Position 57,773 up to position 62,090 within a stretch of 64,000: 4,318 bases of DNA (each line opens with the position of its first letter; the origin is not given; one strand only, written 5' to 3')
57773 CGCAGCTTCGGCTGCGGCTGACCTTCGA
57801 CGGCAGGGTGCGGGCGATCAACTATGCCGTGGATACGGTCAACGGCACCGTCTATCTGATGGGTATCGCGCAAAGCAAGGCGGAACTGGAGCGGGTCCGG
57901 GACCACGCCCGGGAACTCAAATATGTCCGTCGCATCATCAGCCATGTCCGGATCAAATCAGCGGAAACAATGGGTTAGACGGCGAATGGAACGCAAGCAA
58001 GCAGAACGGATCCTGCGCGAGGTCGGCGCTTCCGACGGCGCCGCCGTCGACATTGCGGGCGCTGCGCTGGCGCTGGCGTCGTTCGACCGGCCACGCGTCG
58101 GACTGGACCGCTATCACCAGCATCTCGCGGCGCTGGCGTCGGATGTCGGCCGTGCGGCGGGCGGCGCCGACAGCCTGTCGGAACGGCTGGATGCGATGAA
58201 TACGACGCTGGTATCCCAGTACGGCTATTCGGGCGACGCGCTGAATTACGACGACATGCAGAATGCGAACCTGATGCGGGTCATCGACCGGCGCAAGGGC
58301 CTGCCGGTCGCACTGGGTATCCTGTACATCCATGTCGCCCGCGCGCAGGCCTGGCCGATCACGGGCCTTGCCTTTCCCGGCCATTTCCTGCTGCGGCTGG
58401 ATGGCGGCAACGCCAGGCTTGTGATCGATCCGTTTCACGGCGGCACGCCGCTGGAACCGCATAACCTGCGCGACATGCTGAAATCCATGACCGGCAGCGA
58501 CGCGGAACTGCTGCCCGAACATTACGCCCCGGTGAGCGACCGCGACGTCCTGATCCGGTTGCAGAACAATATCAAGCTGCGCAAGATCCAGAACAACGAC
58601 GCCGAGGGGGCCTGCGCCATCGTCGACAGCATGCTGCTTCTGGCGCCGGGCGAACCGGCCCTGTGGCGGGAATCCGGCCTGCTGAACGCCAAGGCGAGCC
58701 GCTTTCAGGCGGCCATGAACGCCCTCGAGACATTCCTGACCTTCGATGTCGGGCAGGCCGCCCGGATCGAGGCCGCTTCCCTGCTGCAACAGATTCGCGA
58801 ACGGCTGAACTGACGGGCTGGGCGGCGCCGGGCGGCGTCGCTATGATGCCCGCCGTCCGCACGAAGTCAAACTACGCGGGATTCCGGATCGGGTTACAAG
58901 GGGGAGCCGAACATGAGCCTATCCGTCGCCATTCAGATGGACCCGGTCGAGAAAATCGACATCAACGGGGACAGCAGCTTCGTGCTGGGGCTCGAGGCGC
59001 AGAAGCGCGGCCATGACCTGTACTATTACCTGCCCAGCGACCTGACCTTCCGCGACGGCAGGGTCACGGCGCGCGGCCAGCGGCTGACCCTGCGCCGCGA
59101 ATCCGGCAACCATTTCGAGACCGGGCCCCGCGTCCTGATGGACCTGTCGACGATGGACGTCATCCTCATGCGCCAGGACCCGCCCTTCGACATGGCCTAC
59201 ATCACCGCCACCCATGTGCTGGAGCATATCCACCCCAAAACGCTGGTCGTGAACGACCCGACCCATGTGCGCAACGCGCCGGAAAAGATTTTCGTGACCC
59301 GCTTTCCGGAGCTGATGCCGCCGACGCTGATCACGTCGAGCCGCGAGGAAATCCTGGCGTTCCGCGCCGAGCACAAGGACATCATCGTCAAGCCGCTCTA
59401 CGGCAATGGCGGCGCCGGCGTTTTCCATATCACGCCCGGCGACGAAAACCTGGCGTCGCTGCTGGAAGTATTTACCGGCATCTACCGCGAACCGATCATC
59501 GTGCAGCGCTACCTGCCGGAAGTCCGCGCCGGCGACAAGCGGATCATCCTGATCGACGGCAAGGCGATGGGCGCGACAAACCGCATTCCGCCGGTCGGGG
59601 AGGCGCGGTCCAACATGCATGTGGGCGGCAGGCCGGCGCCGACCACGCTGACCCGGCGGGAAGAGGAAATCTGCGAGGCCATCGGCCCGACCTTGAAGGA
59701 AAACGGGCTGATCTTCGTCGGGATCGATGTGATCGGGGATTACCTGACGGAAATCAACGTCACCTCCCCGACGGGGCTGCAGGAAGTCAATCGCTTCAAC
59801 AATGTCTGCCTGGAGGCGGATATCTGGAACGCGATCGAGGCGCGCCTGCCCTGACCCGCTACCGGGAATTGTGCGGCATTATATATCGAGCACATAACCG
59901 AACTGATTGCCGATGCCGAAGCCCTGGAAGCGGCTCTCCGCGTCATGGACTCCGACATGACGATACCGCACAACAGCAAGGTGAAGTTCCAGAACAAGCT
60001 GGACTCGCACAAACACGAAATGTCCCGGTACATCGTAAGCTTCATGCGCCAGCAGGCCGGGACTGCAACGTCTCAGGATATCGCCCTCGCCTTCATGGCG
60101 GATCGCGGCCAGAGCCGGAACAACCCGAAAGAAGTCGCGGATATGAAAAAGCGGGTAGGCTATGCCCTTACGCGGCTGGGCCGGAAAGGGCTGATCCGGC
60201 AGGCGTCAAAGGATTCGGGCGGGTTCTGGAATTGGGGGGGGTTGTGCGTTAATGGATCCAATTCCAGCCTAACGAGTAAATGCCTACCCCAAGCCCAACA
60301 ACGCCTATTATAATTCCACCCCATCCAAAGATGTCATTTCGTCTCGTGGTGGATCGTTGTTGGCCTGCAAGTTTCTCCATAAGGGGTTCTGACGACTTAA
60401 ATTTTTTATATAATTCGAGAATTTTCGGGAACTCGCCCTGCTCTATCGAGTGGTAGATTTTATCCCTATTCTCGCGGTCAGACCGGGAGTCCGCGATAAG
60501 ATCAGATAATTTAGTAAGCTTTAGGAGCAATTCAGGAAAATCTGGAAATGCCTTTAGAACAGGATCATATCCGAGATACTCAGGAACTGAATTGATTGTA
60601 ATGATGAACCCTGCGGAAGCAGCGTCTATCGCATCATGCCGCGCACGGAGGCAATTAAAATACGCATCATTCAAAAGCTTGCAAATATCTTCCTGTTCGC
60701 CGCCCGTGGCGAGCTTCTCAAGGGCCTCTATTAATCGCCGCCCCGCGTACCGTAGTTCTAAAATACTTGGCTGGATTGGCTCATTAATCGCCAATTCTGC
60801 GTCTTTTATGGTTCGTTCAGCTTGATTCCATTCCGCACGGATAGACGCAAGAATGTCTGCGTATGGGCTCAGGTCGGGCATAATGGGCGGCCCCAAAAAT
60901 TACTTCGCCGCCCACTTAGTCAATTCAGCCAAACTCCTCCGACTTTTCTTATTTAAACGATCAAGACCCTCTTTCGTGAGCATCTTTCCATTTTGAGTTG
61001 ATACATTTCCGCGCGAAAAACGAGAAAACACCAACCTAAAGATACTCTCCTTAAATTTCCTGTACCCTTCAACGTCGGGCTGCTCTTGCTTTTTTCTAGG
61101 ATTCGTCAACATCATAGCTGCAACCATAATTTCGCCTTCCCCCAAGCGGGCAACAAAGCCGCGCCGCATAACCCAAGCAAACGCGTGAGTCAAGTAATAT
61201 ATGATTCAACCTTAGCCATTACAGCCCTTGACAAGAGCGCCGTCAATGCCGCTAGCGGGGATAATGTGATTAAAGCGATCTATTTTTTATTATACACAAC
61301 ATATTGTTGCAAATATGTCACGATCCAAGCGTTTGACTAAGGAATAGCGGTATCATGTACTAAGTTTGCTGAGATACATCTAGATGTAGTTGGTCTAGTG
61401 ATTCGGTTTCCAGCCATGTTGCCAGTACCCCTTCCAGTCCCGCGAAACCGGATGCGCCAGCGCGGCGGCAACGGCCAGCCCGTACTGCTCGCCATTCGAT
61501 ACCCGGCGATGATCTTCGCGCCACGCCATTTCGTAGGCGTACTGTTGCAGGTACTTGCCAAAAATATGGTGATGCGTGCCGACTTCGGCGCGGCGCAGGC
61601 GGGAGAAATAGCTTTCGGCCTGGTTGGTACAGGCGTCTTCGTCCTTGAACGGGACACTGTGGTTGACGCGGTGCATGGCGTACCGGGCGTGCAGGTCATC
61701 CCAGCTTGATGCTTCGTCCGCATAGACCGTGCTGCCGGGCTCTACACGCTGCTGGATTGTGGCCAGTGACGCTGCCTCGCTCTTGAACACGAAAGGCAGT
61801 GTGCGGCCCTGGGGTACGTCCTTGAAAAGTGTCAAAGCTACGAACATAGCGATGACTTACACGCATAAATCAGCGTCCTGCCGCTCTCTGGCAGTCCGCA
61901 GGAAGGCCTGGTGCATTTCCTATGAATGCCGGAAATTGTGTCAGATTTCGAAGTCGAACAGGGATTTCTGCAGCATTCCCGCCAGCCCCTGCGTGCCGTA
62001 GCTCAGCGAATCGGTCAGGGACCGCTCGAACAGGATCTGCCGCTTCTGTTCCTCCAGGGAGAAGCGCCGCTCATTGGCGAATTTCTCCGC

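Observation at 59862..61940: A ~2-kb mosaic islet between gshB and the flagellin-like gene is bounded by an 11/12 direct repeat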

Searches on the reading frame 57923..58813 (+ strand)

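Call 4: search_protein_families(library=pfam, proteins=[window:57923-58813:+], max_evalue=0.1)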
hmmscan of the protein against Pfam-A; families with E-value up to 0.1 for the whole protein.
window:57923-58813:+ (296 aa): 2 families
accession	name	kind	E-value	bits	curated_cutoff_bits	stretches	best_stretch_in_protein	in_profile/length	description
PF13369.12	Transglut_core2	-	1.3e-42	145.4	23.5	1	63-215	2-155/155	Transglutaminase-like superfamily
PF13371.12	TPR_9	-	3e-14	53.2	35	1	217-296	1-73/73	Tetratricopeptide repeat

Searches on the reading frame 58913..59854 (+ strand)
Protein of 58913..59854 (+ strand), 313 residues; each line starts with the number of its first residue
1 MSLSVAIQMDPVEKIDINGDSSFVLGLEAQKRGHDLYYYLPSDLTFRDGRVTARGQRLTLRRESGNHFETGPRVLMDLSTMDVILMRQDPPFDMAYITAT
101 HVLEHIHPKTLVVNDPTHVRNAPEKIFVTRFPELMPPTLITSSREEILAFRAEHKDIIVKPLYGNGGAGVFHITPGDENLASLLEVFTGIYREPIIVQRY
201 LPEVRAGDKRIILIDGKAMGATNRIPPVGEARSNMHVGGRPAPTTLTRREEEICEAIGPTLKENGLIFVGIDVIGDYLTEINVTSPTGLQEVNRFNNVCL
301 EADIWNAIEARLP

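Call 4: search_protein_families(library=pfam, proteins=[window:58913-59854:+], max_evalue=0.1)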
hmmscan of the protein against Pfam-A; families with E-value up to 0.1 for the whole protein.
window:58913-59854:+ (313 aa): 7 families
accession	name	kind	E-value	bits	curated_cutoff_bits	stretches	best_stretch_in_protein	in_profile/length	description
PF02955.21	GSH-S_ATP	-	1.9e-71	239.5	23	1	124-296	1-174/175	Prokaryotic glutathione synthetase, ATP-grasp domain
PF02951.20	GSH-S_N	-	1.1e-42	145.3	21.3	1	3-120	1-119/119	Prokaryotic glutathione synthetase, N-terminal domain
PF08443.16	RimK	-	5.9e-14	52.5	21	1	156-306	42-186/188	RimK-like ATP-grasp domain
PF14398.11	ATPgrasp_YheCD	-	7.7e-06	25.8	26.8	1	131-178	25-72/255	YheC/D like ATP-grasp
PF03738.19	GSP_synth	-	0.01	15.5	29.3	0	137-211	268-336/371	Glutathionylspermidine synthase preATP-grasp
PF02655.19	ATP-grasp_3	-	0.015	15.8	23.2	1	148-274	25-142/160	ATP-grasp domain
PF14397.11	ATPgrasp_ST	-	0.095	12.3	31.4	0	138-175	43-81/278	Sugar-transfer associated ATP-grasp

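Call 5: search_protein_families(library=ncbifam, proteins=[window:58913-59854:+], max_evalue=0.1)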
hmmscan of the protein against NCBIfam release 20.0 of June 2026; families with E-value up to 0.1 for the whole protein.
window:58913-59854:+ (313 aa): 11 families
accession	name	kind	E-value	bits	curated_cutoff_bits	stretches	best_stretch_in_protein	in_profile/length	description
NF003573.0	PRK05246.1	equivalog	6e-133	442.5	272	1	3-312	2-313/316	glutathione synthase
TIGR01380.1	glut_syn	equivalog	1.4e-123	411.9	299.05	1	3-310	1-310/312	glutathione synthase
NF009110.0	PRK12458.1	subfamily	8.3e-67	225.6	408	1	5-310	3-329/349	glutathione synthetase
NF040720.1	MptN_Meth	equivalog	3.2e-21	75.7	350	1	77-295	52-280/291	tetrahydromethanopterin:alpha-L-glutamate ligase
TIGR00768.1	rimK_fam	subfamily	1e-16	61.1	143.4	1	78-282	45-252/276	RimK family alpha-L-glutamate ligase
NF007764.0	PRK10446.1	equivalog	1.3e-08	34.5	331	1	157-304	138-282/300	30S ribosomal protein S6--L-glutamate ligase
TIGR04356.1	grasp_GAK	hypoth_equivalog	4e-05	22.9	300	1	135-245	114-221/287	GAK system ATP-grasp enzyme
TIGR02068.2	cya_phycin_syn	equivalog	0.0001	20.4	850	1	140-228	234-318/862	cyanophycin synthetase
TIGR04187.1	GRASP_SAV_5884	subfamily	0.00023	20.5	350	1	108-274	107-274/312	ATP-grasp ribosomal peptide maturase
TIGR03103.1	trio_acet_GNAT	equivalog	0.00048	18.8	569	1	136-234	313-409/547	N-acetylglutaminylglutamine synthetase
NF010623.0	PRK14016.1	subfamily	0.0088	14.2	877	1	154-227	249-318/871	cyanophycin synthetase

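Call 7: find_related_loci(query=window:58913-59854:+, collection=genome_contigs, flank=8000)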
Query window:58913-59854:+ (313 aa) in genome_contigs; peptide patterns used: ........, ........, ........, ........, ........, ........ (x = any residue, [..] = any of these).
600 stretches matched a pattern (row limit reached: there are more); 587 encode a relative of the query (tblastn E <= 1e-3); the best 80 are kept; 80 distinct loci.
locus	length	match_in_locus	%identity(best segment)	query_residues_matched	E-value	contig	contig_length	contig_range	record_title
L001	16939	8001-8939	84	1-313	2e-179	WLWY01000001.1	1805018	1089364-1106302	MAG: Alphaproteobacteria bacterium isolate MH-Pat-all_autometa_1-15 scf7180000017298.1805018, whole genome shotgun seque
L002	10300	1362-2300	80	1-313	1e-171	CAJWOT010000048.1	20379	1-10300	MAG TPA_asm: uncultured Rhodospirillaceae bacterium isolate ERR599097_bin.110_MetaBAT_v2.12.1_MAG genome assembly, conti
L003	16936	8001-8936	77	1-312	3e-167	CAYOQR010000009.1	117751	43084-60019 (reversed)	MAG TPA_asm: uncultured Rhodospirillaceae bacterium isolate SRP262948_co1_139 genome assembly, contig: NODE_161_length_1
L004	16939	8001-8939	75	1-313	3e-163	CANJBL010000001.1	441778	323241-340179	MAG: Candidatus Marinimicrobia bacterium isolate RH-23may17-1068 genome assembly, contig: RH-23may17-C35, whole genome s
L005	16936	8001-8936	75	1-312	7e-163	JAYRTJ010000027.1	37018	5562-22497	MAG: Rhodospirillaceae bacterium isolate NJ_NJASGE1bin.36 NODE_877_length_37018_cov_6.391423, whole genome shotgun seque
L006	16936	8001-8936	76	1-312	2e-162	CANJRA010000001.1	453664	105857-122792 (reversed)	MAG: Candidatus Marinimicrobia bacterium isolate RH-23may17-611 genome assembly, contig: RH-23may17-C32, whole genome sh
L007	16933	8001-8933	75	1-311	5e-160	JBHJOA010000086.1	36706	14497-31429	MAG: Kiloniellaceae bacterium isolate al_S4C968 S4Ck119_806678, whole genome shotgun sequence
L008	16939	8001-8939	72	1-313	1e-159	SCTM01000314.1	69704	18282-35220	MAG: Rhodospirillaceae bacterium isolate FW301_bin.2 FW301_bin.2-63518, whole genome shotgun sequence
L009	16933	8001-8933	73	1-311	8e-159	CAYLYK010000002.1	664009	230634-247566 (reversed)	MAG TPA_asm: uncultured Hyphomicrobiales bacterium isolate binchicken_co199_94 genome assembly, contig: NODE_5_length_66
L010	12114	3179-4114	75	1-312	2e-158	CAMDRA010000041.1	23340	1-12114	MAG: Dongia mobilis isolate ZE-03apr19-330 genome assembly, contig: ZE-03apr19-C2647, whole genome shotgun sequence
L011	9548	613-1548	72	1-312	6e-158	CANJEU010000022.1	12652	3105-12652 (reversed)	MAG: Candidatus Marinimicrobia bacterium isolate RH-23may17-1018 genome assembly, contig: RH-23may17-C38786, whole genom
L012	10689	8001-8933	74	1-311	3e-157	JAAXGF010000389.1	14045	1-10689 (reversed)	MAG: Alphaproteobacteria bacterium isolate Plut_88856 filtered_Plut_88856_genomic_contig_106964, whole genome shotgun se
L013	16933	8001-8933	73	1-311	8e-157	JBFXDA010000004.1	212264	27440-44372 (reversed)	MAG: Reyranellaceae bacterium isolate CA_2019_TPBS_82 NODE_564_length_212264_cov_7.964961_TPBS, whole genome shotgun seq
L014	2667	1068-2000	73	1-311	3e-166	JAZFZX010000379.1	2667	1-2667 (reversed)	MAG: Kiloniellales bacterium isolate SCS1bin.12 SCS1bin.12_379, whole genome shotgun sequence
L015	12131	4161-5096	73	1-312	6e-157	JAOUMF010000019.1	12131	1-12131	MAG: Alphaproteobacteria bacterium isolate 8_1_July_SF_Bin3 8_1_July_SF_Bin3_scaffold_2072_c1, whole genome shotgun sequ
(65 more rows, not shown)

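Call 13: find_encoding_contigs(protein=window:58913-59854:+, flank=6000, max_places=10)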
Protein window:58913-59854:+ (313 aa): no gene with exactly this product is on record in the collection.

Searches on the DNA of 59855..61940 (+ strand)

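Call 8: search_dna_similar(query=window:59855-61940:+, collection=plasmids, mode=distant)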
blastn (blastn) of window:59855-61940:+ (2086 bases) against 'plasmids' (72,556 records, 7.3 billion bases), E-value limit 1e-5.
Records with a match: 2; places in all: 4; records where one place covers at least 80% of the query: 0.
Best place of each record, by identity: 60-80% 2.
By first word of the organism name: Skermanella 1; Roseomonas 1.
By predicted mobility (MOB-suite, as given by PLSDB): mobilizable 1; non-mobilizable 1.
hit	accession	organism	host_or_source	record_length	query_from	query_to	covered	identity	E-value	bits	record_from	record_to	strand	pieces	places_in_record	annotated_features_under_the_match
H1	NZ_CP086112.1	Skermanella rosea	single cell,hydrocarbon-contaminated ...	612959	1714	1936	11%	65.9%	7e-6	61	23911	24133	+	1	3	IS1595 family transposase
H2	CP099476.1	Roseomonas mucosa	Human skin,single cell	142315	1710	1851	7%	74.1%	7e-13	85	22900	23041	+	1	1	none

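Call 80: search_dna_similar(query=L158:600-2600:+, collection=plasmids, mode=near, max_rows=15)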
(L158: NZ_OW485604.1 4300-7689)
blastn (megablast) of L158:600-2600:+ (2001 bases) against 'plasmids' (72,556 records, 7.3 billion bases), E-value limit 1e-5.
Records with a match: 3; places in all: 6; records where one place covers at least 80% of the query: 1.
Best place of each record, by identity: >=99% 2; 80-90% 1.
By first word of the organism name: Rhodovastum 3.
By predicted mobility (MOB-suite, as given by PLSDB): non-mobilizable 2; mobilizable 1.
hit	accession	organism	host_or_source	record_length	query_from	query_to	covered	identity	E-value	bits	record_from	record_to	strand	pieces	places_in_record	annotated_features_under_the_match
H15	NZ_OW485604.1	Rhodovastum atsumiense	-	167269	1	2001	100%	100.0%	0e+0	3696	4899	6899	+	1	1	IS1595 family transposase | hypothetical protein | transposase (x2)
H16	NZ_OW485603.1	Rhodovastum atsumiense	-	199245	229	1824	80%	100.0%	0e+0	2948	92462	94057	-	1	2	IS1595 family transposase | hypothetical protein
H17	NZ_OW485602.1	Rhodovastum atsumiense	-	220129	325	1828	75%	86.6%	0e+0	1664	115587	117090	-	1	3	IS1595 family transposase | hypothetical protein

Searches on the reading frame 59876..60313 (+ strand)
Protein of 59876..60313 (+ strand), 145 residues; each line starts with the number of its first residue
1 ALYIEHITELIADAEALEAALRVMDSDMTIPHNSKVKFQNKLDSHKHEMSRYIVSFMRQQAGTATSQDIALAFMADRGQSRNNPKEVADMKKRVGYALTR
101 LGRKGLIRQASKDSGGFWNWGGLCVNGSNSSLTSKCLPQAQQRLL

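Call 4: search_protein_families(library=pfam, proteins=[window:59945-60313:+], max_evalue=0.1)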
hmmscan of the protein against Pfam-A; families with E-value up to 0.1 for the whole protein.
window:59945-60313:+ (122 aa): 0 families

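Call 5: search_protein_families(library=ncbifam, proteins=[window:59945-60313:+], max_evalue=0.1)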
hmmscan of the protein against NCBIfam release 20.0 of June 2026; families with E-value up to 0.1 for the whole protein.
window:59945-60313:+ (122 aa): 0 families

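Call 16: search_protein_families(library=padloc, proteins=[window:59945-60313:+], max_evalue=1)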
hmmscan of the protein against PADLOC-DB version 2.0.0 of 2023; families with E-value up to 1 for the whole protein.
window:59945-60313:+ (122 aa): 0 families

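Call 17: search_protein_families(library=phrogs, proteins=[window:59945-60313:+], max_evalue=1)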
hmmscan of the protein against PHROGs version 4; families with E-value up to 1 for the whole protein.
window:59945-60313:+ (122 aa): 1 family
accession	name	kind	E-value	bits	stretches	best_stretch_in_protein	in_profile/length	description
phrog_36770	-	unknown function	0.023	16.2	1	5-47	7-48/99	-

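Call 18: search_dna_similar(query=window:59876-60250:+, collection=plasmids, mode=protein, max_evalue=0.01)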
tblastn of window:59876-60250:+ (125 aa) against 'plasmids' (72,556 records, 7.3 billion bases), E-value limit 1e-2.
No match.

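Call 20: find_homologous_proteins(query=window:59876-60313:+, max_evalue=0.001)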
Query window:59876-60313:+ (145 aa): 1 proteins with E <= 0.001 among 29 candidates.
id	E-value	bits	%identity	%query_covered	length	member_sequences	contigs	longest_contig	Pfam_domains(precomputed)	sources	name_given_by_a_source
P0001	2.9e-75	269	100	84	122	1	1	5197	-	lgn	-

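Call 62: predict_structure(protein=window:59876-60250:+)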
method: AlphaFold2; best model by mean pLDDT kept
length: 125 residues; sequences in the alignment: 1
mean_pLDDT: 60.0   pTM: 0.46
mean pLDDT of the five models: 60.0, 59.9, 59.8, 58.4, 56.0
residues with pLDDT >= 90: 0; 70-90: 47; 50-70: 38; < 50: 40
segments of 3 or more residues with pLDDT < 50: 66-70, 73-75, 77-80, 103-125
pLDDT, mean of each block of 10 residues (from residue 1): 69 79 82 85 79 66 49 47 51 53 42 32 33
secondary structure, 60 per line:
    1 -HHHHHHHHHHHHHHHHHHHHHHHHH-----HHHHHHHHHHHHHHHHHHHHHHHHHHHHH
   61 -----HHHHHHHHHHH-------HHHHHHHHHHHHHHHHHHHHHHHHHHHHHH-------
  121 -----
elements in order: H2-26 H32-60 H66-76 H84-113
